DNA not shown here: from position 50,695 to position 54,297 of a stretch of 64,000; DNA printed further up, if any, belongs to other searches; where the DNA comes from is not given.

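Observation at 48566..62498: PUL-like SusC/SusD locus apparently dedicated to phosphonate/organophosphorus utilisation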

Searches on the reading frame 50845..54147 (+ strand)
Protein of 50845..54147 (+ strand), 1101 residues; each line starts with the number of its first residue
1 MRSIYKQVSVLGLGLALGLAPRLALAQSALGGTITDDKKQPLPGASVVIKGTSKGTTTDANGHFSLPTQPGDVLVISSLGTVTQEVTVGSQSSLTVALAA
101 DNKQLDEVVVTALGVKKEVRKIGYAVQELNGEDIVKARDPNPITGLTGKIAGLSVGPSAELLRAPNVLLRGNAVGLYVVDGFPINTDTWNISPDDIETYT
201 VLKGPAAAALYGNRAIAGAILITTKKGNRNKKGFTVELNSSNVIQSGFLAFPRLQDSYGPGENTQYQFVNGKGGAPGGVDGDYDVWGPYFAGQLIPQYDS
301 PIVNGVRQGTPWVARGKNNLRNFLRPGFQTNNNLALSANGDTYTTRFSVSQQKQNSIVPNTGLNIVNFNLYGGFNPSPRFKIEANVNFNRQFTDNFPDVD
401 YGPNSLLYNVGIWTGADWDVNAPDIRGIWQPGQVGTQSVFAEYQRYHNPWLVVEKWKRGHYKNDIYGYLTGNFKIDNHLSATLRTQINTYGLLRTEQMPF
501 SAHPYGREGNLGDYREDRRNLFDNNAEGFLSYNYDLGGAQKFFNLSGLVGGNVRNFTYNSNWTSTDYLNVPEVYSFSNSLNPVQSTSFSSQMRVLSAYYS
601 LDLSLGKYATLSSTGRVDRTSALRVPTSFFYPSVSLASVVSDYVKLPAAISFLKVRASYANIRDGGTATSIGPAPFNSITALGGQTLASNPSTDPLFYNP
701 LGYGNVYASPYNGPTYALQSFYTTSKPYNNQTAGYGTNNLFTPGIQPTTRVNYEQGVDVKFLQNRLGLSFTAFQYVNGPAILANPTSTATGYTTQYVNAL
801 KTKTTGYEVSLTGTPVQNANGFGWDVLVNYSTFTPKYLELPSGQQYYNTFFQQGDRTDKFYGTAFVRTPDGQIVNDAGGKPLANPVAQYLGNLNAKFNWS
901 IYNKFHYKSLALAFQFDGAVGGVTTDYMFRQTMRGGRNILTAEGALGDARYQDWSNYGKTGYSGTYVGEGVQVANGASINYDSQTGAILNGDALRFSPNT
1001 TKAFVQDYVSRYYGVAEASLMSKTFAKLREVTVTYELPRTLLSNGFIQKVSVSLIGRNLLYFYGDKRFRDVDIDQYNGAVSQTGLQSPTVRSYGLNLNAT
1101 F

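Call 4: search_protein_families(library=ncbifam, proteins=[window:50845-54147:+], max_evalue=0.001)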
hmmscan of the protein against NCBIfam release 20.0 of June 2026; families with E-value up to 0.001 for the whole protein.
seq(1101 aa): 4 families
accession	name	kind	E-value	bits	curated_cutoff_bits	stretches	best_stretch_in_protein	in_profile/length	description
TIGR04056.1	OMP_RagA_SusC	subfamily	3.3e-123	413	368.25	2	31-661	4-608/981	SusC/RagA family TonB-linked outer membrane protein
TIGR04057.1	SusC_RagA_signa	signature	9.8e-11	41.3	46.2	1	195-225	1-31/31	SusC/RagA subfamily TonB-dependent outer membrane receptor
NF053692.1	BamP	equivalog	3.8e-06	26.5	230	1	46-113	42-113/251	BamP family beta-barrel-assembly machinery protein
NF010048.1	PRK13524.1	subfamily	7.4e-05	21.4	493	1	187-233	139-184/744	FepA family TonB-dependent siderophore receptor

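Call 5: search_protein_families(library=pfam, proteins=[window:50845-54147:+], max_evalue=0.001)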
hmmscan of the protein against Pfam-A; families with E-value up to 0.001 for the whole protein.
seq(1101 aa): 3 families
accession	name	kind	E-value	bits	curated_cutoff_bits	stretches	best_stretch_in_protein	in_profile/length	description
PF13715.12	CarbopepD_reg_2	-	4.8e-18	65.4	32.2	1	32-110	3-88/88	CarboxypepD_reg-like domain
PF07715.20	Plug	-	5.8e-12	46.5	23.9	1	119-219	2-107/107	TonB-dependent Receptor Plug Domain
PF13620.12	CarboxypepD_reg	-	3.9e-11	43.6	32.3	1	30-98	2-81/82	Carboxypeptidase regulatory-like domain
